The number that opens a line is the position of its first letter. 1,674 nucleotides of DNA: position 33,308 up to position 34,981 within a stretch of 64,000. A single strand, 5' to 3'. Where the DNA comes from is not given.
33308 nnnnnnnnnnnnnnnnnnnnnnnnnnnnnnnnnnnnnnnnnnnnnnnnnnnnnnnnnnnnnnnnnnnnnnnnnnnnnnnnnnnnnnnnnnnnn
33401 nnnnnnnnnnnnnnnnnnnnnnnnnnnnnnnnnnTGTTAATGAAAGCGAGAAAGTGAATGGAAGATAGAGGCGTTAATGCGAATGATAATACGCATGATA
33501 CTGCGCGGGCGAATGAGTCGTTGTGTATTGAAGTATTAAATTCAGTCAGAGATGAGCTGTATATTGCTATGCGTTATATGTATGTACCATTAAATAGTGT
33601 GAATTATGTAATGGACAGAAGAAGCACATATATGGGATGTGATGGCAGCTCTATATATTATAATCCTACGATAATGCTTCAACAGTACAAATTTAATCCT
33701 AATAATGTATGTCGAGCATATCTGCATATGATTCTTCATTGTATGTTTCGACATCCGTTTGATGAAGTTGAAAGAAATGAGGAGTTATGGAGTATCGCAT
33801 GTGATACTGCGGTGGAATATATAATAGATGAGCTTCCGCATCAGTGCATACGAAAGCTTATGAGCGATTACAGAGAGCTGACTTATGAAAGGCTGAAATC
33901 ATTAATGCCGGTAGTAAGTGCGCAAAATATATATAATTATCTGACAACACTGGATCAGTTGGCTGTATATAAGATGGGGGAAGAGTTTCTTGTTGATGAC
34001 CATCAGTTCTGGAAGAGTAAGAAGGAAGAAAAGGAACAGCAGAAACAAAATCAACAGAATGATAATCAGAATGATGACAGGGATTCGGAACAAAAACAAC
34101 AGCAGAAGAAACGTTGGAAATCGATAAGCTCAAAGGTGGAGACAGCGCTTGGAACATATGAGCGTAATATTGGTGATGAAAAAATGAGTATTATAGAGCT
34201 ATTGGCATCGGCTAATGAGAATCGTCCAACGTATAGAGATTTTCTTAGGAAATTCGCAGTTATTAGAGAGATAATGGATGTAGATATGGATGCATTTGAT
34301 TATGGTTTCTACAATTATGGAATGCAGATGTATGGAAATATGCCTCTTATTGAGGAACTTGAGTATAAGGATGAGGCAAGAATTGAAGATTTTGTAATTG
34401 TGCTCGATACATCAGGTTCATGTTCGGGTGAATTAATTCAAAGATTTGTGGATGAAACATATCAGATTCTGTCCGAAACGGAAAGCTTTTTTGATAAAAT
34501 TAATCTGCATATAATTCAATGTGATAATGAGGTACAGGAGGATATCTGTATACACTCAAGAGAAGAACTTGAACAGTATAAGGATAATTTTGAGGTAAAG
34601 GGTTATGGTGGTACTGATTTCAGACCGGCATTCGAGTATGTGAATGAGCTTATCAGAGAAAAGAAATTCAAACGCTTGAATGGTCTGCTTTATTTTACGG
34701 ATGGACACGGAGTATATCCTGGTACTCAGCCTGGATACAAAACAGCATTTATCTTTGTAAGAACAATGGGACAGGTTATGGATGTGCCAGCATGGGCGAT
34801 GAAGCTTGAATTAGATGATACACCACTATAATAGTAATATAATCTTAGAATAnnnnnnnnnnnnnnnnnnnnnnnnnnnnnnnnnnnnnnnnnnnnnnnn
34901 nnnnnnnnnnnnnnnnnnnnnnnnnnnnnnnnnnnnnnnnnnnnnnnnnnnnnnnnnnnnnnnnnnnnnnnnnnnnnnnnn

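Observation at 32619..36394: Triad of cytoplasmic LRR protein, HxxxH/VWA (DUF2201-like) protein and MoxR-type AAA+ ATPase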

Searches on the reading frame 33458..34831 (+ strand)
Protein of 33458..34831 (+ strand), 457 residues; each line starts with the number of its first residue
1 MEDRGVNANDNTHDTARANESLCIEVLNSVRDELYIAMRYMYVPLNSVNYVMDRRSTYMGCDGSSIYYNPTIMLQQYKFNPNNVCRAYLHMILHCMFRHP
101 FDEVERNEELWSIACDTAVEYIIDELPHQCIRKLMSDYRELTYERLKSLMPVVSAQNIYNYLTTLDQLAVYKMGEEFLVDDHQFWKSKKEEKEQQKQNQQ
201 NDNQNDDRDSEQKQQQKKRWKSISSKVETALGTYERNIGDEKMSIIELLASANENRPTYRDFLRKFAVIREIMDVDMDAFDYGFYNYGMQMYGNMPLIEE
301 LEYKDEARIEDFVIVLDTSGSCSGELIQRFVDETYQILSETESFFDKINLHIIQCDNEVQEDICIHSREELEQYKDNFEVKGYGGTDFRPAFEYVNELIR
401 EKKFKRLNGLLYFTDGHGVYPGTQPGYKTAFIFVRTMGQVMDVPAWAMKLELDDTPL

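Call 3: search_protein_families(library=pfam, proteins=[window:33458-34831:+], max_evalue=0.01)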
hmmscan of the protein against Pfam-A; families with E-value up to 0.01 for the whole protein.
window:33458-34831:+ (457 aa): 5 families
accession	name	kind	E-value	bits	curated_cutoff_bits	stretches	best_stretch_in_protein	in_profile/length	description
PF09967.15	DUF2201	-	9.5e-13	48.8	26.4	1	313-452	2-122/123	VWA-like domain (DUF2201)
PF13203.12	DUF2201_N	-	6.4e-08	33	23.2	1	60-224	39-166/271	Putative metallopeptidase domain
PF13519.12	VWA_2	-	0.00023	22.2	27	1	313-417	2-107/107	von Willebrand factor type A domain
PF00092.34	VWA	-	0.00033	21.3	23.8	1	311-417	1-114/174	von Willebrand factor type A domain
PF07065.19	D123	-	0.0058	16.3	24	0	177-237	24-89/300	D123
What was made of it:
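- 33458..34831 (+): Gene 2: DUF2201_N (zincin-like) + linker + DUF2201 VWA protein (457 aa). Pfam (call 3).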

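Call 4: search_protein_families(library=ncbifam, proteins=[window:33458-34831:+], max_evalue=0.01)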
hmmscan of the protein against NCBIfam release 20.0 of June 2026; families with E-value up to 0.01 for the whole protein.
window:33458-34831:+ (457 aa): 1 family
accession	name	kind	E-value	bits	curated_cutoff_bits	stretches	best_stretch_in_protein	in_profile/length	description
NF003234.0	PRK04195.2-4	equivalog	0.007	15.3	529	1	119-230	379-491/497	replication factor C large subunit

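Call 5: search_protein_families(library=padloc, proteins=[window:33458-34831:+], max_evalue=0.01)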
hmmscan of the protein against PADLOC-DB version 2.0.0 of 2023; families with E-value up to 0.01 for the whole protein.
window:33458-34831:+ (457 aa): 0 families

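Call 6: find_homologous_proteins(query=window:33458-34831:+)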
Query window:33458-34831:+ (457 aa): 7623 proteins with E <= 0.001 among 8000 candidates; the best 120 are listed.
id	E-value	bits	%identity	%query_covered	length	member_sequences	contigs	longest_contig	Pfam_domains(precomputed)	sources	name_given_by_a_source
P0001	0.0e+0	1055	100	100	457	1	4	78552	PF13203.13,PF09967.16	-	-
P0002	1.2e-167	576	57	94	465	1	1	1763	PF13203.13,PF09967.16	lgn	-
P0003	1.0e-165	570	68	52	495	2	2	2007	PF13203.13,PF09967.16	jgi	-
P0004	8.8e-164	564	57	94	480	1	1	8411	PF13203.13,PF09967.16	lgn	-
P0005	1.6e-163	563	51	96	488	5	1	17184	PF13203.13,PF09967.16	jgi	-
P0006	2.0e-163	562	53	94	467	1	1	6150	PF13203.13,PF09967.16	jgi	-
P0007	3.2e-153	529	43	91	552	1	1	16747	PF13519.13,PF13203.13,PF09967.16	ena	-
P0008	3.4e-140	486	45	95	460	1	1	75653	PF13203.13,PF09967.16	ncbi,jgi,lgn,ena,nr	ncbi:MAG: metallopeptidase [Lachnospiraceae bacterium]|nr:metallopeptidase [Lachnospiraceae bacteriu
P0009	9.4e-139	481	50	95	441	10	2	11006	PF13203.13,PF09967.16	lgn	-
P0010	2.1e-136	473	48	95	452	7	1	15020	PF13203.13,PF09967.16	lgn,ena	-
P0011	7.1e-136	472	49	95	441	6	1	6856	PF13203.13,PF09967.16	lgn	-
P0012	8.7e-136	471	47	96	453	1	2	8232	PF13203.13,PF09967.16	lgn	-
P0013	1.8e-135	470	49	95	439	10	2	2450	PF13203.13,PF09967.16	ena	-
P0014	2.1e-135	470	46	94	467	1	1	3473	PF13203.13,PF09967.16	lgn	-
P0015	2.5e-135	470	47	95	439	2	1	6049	PF13203.13,PF09967.16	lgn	-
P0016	3.2e-135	469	47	93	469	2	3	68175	PF13203.13,PF09967.16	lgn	-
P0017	4.8e-135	469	47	95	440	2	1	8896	PF13203.13,PF09967.16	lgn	-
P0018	1.5e-134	467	45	95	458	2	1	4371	PF13203.13,PF09967.16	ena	-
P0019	6.9e-134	465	48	95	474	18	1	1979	PF13203.13,PF09967.16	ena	-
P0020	8.3e-134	465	46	95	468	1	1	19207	PF13203.13,PF09967.16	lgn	-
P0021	9.2e-134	465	46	96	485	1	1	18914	PF13203.13,PF09967.16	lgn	-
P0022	1.4e-133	464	48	95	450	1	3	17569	PF13519.13,PF13203.13,PF09967.16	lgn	-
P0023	1.6e-133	464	45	96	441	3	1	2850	PF13203.13,PF09967.16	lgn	-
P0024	4.2e-133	463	47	95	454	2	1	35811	PF13203.13,PF09967.16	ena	-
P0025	8.8e-133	461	45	95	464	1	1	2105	PF13203.13,PF09967.16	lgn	-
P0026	1.2e-132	461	47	96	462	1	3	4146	PF13203.13,PF09967.16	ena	-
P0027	2.1e-132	460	47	94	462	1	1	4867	PF13203.13,PF09967.16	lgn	-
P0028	2.2e-132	460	47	94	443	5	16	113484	PF13203.13,PF09967.16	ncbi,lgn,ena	-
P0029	3.7e-132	459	47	94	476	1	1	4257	PF13203.13,PF09967.16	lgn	-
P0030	3.9e-132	459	48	97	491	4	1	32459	PF13203.13,PF09967.16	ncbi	-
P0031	4.4e-132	459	47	94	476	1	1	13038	PF13203.13,PF09967.16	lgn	-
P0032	6.7e-132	459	47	95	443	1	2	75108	PF13203.13,PF09967.16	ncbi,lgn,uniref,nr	ncbi:vWA domain-containing protein [[Clostridium] polysaccharolyticum]|uniref:Predicted metal-depend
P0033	9.0e-132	458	43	94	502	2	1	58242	PF13203.13,PF09967.16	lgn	-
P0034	1.1e-131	458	48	96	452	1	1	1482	PF13203.13,PF09967.16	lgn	-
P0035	1.6e-131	457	47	95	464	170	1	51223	PF13203.13,PF09967.16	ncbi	ncbi:vWA domain-containing protein [Anaerotignum sp.]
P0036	1.9e-131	457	45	97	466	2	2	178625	PF13203.13,PF09967.16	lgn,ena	-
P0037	4.7e-131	456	46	95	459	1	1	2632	PF13519.13,PF13203.13,PF09967.16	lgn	-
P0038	5.4e-131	456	46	93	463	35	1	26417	PF13203.13,PF09967.16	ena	-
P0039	6.8e-131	455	47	93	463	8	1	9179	PF13203.13,PF09967.16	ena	-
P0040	1.0e-130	455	44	100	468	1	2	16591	PF13203.13,PF09967.16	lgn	-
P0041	1.4e-130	454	46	97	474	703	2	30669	PF13203.13,PF09967.16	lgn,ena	-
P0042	2.0e-130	454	47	95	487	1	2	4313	PF13203.13,PF09967.16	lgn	-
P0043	2.4e-130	453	43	93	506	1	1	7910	PF13203.13,PF09967.16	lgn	-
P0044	2.7e-130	453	47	94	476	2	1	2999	PF13203.13,PF09967.16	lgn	-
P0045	3.2e-130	453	46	93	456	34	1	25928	PF13203.13,PF09967.16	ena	-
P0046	6.3e-130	452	45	97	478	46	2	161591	PF13203.13,PF09967.16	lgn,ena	-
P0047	9.6e-130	451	46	95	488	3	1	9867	PF13203.13,PF09967.16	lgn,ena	-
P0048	9.9e-130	451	47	93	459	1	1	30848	PF13203.13,PF09967.16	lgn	-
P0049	1.1e-129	451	45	96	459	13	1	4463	PF13203.13,PF09967.16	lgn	-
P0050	1.2e-129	451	47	95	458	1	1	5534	PF13203.13,PF09967.16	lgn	-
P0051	1.7e-129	451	49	93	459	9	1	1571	PF13203.13,PF09967.16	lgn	-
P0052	2.1e-129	450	46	94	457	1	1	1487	PF13203.13,PF09967.16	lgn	-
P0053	2.1e-129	450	48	93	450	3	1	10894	PF13203.13,PF09967.16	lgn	-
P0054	2.6e-129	450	45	94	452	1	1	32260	PF13203.13,PF09967.16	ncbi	-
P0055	3.5e-129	450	46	94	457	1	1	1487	PF13203.13,PF09967.16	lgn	-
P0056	3.8e-129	449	47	94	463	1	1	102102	PF13203.13,PF09967.16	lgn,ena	-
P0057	5.0e-129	449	45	95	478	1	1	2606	PF13203.13,PF09967.16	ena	-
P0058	8.1e-129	448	47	94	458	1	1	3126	PF13519.13,PF13203.13,PF09967.16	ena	-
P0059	1.1e-128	448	43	100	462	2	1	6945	PF13203.13,PF09967.16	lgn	-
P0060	1.8e-128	447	46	93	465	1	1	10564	PF13203.13,PF09967.16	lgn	-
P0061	2.7e-128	447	46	93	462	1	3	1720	PF13203.13,PF09967.16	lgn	-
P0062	2.8e-128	447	46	94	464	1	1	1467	PF13203.13,PF09967.16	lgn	-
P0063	3.1e-128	446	46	94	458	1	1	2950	PF13519.13,PF13203.13,PF09967.16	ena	-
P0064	3.2e-128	446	46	93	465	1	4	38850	PF13203.13,PF09967.16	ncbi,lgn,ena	-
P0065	3.3e-128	446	46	95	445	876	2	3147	PF13203.13,PF09967.16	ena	-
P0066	3.5e-128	446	46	94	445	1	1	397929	PF13203.13,PF09967.16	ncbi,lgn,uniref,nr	ncbi:vWA domain-containing protein [Anaeromicropila populeti]|uniref:Predicted metal-dependent pepti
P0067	4.2e-128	446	46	95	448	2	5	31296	PF13203.13,PF09967.16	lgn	-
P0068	4.4e-128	446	46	96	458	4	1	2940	PF13203.13,PF09967.16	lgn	-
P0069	5.7e-128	446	46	94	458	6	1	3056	PF13519.13,PF13203.13,PF09967.16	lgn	-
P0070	6.6e-128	445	44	96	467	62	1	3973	PF13203.13,PF09967.16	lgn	-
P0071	7.9e-128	445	-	-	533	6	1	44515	PF13203.13,PF09967.16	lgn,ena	-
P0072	1.0e-127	445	46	94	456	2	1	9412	PF13203.13,PF09967.16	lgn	-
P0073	1.2e-127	445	46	93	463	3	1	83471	PF13203.13,PF09967.16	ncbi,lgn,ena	-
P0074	1.3e-127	444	45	93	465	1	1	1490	PF13203.13,PF09967.16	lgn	-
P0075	1.4e-127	444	47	94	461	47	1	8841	PF13203.13,PF09967.16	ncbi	-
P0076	1.6e-127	444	47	93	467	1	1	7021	PF13203.13,PF09967.16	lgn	-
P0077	1.6e-127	444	46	95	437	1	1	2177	PF13203.13,PF09967.16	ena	-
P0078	1.8e-127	444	45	97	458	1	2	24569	PF13203.13,PF09967.16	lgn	-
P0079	2.1e-127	444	46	94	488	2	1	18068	PF13203.13,PF09967.16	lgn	-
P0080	2.4e-127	444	47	93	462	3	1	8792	PF13203.13,PF09967.16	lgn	-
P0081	3.0e-127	443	43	100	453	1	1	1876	PF13203.13,PF09967.16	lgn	-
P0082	6.2e-127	442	44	95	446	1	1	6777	PF13203.13,PF09967.16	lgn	-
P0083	8.9e-127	442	47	93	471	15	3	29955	PF13203.13,PF09967.16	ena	-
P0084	9.5e-127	442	45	93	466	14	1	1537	PF13203.13,PF09967.16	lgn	-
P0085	1.1e-126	441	46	96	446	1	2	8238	PF13203.13,PF09967.16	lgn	-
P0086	2.2e-126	440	46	95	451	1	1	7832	PF13203.13,PF09967.16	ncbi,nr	ncbi:MAG: VWA-like domain-containing protein, partial [Bacillota bacterium]|nr:VWA-like domain-conta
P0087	3.2e-126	440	45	95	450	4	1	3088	PF13203.13,PF09967.16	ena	-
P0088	3.8e-126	440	46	96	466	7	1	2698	PF13203.13,PF09967.16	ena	-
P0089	5.9e-126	439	47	93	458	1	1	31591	PF13203.13,PF09967.16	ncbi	-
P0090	7.1e-126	439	43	95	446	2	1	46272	PF13203.13,PF09967.16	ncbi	-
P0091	1.9e-125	437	47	93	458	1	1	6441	PF13203.13,PF09967.16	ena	-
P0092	2.1e-125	437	45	94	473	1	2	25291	PF13203.13,PF09967.16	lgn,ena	-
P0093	2.3e-125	437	47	93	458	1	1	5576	PF13203.13,PF09967.16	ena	-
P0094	2.7e-125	437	45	94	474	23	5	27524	PF13203.13,PF09967.16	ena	-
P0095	3.0e-125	437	45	94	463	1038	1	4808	PF13203.13,PF09967.16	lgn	-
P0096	3.3e-125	436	43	93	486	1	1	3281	PF13203.13,PF09967.16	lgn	-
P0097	3.9e-125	436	45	94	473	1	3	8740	PF13203.13,PF09967.16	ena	-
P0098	4.3e-125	436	43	94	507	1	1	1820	PF13203.13,PF09967.16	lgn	-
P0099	6.4e-125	436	46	94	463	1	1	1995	PF13203.13,PF09967.16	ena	-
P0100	6.5e-125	436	44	95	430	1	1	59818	PF09967.16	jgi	-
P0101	1.4e-124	434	45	94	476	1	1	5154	PF13203.13,PF09967.16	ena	-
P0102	1.4e-124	434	45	96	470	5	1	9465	PF13519.13,PF13203.13,PF09967.16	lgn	-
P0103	1.5e-124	434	45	95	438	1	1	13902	PF13203.13,PF09967.16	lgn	-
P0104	1.6e-124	434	44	94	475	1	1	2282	PF13519.13,PF13203.13,PF09967.16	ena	-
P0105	1.6e-124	434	43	96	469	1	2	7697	PF13203.13,PF09967.16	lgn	-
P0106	2.1e-124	434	46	95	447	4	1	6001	PF13203.13,PF09967.16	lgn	-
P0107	2.1e-124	434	46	93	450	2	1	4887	PF13203.13,PF09967.16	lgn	-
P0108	2.1e-124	434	44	94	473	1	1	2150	PF13203.13,PF09967.16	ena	-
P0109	3.6e-124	433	40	93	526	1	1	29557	PF13203.13,PF09967.16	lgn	-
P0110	3.9e-124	433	45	93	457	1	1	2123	PF13203.13,PF09967.16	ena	-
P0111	5.9e-124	432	48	92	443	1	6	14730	PF13203.13,PF09967.16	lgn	-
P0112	5.9e-124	432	48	92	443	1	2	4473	PF13203.13,PF09967.16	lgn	-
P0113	6.5e-124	432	48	92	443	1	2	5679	PF13203.13,PF09967.16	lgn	-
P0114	7.5e-124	432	43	96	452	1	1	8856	PF13203.13,PF09967.16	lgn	-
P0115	8.2e-124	432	45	94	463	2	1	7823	PF13203.13,PF09967.16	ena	-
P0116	8.6e-124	432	45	94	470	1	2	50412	PF13203.13,PF09967.16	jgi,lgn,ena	-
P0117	1.1e-123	431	48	92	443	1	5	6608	PF13203.13,PF09967.16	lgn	-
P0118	1.4e-123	431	44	94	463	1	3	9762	PF13203.13,PF09967.16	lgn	-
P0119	2.1e-123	431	46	93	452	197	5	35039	PF13203.13,PF09967.16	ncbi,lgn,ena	-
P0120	2.1e-123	431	-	-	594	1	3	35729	PF13203.13,PF09967.16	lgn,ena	-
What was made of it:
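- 33458..34831 (+): More than 7,600 homolog clusters (call 6).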

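Call 11: find_encoding_contigs(protein=P0066, flank=8000, max_places=2)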
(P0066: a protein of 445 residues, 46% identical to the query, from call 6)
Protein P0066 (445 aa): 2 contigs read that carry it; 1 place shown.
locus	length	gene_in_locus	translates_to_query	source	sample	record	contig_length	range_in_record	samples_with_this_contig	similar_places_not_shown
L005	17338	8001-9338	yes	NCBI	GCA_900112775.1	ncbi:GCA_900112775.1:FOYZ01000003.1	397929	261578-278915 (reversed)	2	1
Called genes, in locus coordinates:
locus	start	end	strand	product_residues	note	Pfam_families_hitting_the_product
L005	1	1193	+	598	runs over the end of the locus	PF01336:tRNA_anti-codon, PF00152:tRNA-synt_2, PF02938:GAD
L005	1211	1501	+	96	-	PF06961:DUF1294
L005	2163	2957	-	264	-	PF01522:Polysacc_deac_1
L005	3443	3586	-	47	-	-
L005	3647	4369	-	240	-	PF00072:Response_reg, PF04397:LytTR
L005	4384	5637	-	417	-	PF02518:HATPase_c (faint), PF14501:HATPase_c_5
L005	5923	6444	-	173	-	PF07155:ECF-ribofla_trS, PF12822:ECF_trnsprt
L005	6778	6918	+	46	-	-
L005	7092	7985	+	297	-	PF13306:LRR_5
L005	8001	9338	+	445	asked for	PF13203:DUF2201_N, PF09967:DUF2201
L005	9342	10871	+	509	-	PF20030:bpMoxR (faint), PF13401:AAA_22 (faint), PF00004:AAA, PF07728:AAA_5 (weak)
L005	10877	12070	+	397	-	PF00753:Lactamase_B, PF23023:Anti-Pycsar_Apyc1, PF12706:Lactamase_B_2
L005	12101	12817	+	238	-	PF01863:YgjP-like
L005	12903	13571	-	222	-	-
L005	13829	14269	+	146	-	PF13279:4HBT_2, PF03061:4HBT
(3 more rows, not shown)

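Call 15: find_related_loci(query=A2, collection=genome_contigs, flank=7000)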
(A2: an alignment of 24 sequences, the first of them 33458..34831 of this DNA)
Query A2 (457 aa) in genome_contigs; peptide patterns used: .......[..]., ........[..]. (x = any residue, [..] = any of these).
600 stretches matched a pattern (row limit reached: there are more); 592 encode a relative of the query (tblastn E <= 1e-3); the best 80 are kept; 80 distinct loci.
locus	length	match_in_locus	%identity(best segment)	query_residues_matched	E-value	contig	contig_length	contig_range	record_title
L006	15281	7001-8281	47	21-453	4e-136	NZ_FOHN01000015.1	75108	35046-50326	[Clostridium] polysaccharolyticum strain DSM 1801, whole genome shotgun sequence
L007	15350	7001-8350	46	8-452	3e-131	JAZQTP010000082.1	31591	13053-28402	MAG: Anaerotignum sp. isolate T1900045186_TC20190182.MAGScoT_cleanbin_000005 SGB_5273_k141_493920, whole genome shotgun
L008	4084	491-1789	46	26-452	7e-130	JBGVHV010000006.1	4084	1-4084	MAG: Anaerotignum sp. isolate fecal_MAG_335 fecal_MAG_335_contig_0006, whole genome shotgun sequence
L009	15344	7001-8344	45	15-452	3e-127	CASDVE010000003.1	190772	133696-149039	uncultured Eubacteriales bacterium isolate A18_L2_319319_idba_bin.24 genome assembly, contig: A18_L2_319319_idba_bin.24.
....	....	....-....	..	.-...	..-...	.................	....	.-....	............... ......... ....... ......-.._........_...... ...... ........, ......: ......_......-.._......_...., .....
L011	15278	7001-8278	46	16-457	2e-124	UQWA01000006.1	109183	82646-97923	uncultured Lachnospiraceae bacterium isolate UMGS697 genome assembly, contig: NODE_82_length_109183_cov_349.840609, whol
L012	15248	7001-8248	43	21-453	7e-123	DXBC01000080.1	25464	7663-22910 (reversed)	MAG TPA_asm: Candidatus Lachnoclostridium stercorigallinarum isolate ChiBcec1-1093 ChiBcec1__C40447_L25464_SAMN08009753,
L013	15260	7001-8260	45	22-457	3e-122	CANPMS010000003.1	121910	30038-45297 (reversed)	MAG TPA_asm: uncultured Clostridium sp. isolate SRR15730523_bin.34_metawrap_v1.3_MAG genome assembly, contig: NODE.84_le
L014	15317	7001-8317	43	2-453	3e-122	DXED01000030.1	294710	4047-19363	MAG TPA_asm: Candidatus Dorea intestinigallinarum isolate CHK188-17839 CHK188__C163311_L294710_SAMEA5754832, whole genom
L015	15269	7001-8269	43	26-453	3e-122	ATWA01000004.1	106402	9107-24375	Clostridiales bacterium NK3B98 G618DRAFT_scaffold00004.4_C, whole genome shotgun sequence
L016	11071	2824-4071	43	21-453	9e-122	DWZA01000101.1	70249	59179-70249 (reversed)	MAG TPA_asm: Candidatus Lachnoclostridium stercoravium isolate CHK178-16964 CHK178__C215849_L70249_SAMEA5754822, whole g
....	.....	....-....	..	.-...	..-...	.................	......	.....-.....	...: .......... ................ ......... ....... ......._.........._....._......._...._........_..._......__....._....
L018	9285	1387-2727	43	7-452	9e-121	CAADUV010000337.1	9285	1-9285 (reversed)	MAG TPA_asm: uncultured Oscillospiraceae bacterium, isolate HGM13152, WGS project CAADUV010000000 data, contig: ERS23558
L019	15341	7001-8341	43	21-457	3e-120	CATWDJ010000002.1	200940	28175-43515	MAG TPA_asm: uncultured Lachnospiraceae bacterium isolate ERR9322432_bin.32_MetaWRAP_v1.3_MAG genome assembly, contig: E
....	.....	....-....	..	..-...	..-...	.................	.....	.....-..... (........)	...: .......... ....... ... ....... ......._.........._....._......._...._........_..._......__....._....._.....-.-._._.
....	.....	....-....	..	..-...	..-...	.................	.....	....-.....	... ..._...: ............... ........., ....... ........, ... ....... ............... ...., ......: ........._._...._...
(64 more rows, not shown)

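Call 19: search_solved_structures(query=A2, max_evalue=0.1)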
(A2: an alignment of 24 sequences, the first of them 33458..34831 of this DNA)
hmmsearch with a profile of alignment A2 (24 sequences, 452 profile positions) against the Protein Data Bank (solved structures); distinct sequences matched with E-value up to 0.1: 0.

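Call 34: search_dna_similar(query=window:33458-34831:+, collection=phages, mode=protein, max_rows=15)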
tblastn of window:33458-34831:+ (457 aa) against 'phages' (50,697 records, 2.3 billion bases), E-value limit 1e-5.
Records with a match: 11; places in all: 11; records where one place covers at least 80% of the query: 5.
Best place of each record, by identity: <60% 11.
By first word of the organism name: Bacteriophage 9; uncultured 1; Thermus 1.
By host as written in the record: - 10; Thermus thermophilus HB27 1.
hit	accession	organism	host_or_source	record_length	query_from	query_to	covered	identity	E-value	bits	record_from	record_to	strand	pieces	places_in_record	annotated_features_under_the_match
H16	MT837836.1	Bacteriophage sp.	human fecal samples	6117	22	453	95%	43.3%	1e-112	369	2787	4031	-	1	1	record has no annotation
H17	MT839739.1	Bacteriophage sp.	human fecal samples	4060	26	454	94%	42.2%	6e-110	358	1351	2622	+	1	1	record has no annotation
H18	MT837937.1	Bacteriophage sp.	human fecal samples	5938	12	454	97%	39.5%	9e-104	344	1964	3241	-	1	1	record has no annotation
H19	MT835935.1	Bacteriophage sp.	human fecal samples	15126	12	454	97%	38.0%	4e-101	337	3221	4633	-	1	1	record has no annotation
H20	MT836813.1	Bacteriophage sp.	human fecal samples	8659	15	450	95%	34.6%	2e-80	276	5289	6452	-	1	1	record has no annotation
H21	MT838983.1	Bacteriophage sp.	human fecal samples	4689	220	452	51%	51.1%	5e-72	252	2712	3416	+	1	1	record has no annotation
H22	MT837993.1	Bacteriophage sp.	human fecal samples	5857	213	452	53%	41.7%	6e-59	214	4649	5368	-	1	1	record has no annotation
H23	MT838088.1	Bacteriophage sp.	human fecal samples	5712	12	260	54%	30.1%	9e-29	125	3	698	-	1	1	record has no annotation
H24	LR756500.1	uncultured phage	metagenomic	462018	298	434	30%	33.6%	5e-12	74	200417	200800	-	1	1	record has no annotation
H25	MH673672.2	Thermus phage phiFa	Thermus thermophilus HB27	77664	313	444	29%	34.1%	1e-13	79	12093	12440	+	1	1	hypothetical protein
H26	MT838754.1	Bacteriophage sp.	human fecal samples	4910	369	450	18%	50.0%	8e-18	92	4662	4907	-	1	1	record has no annotation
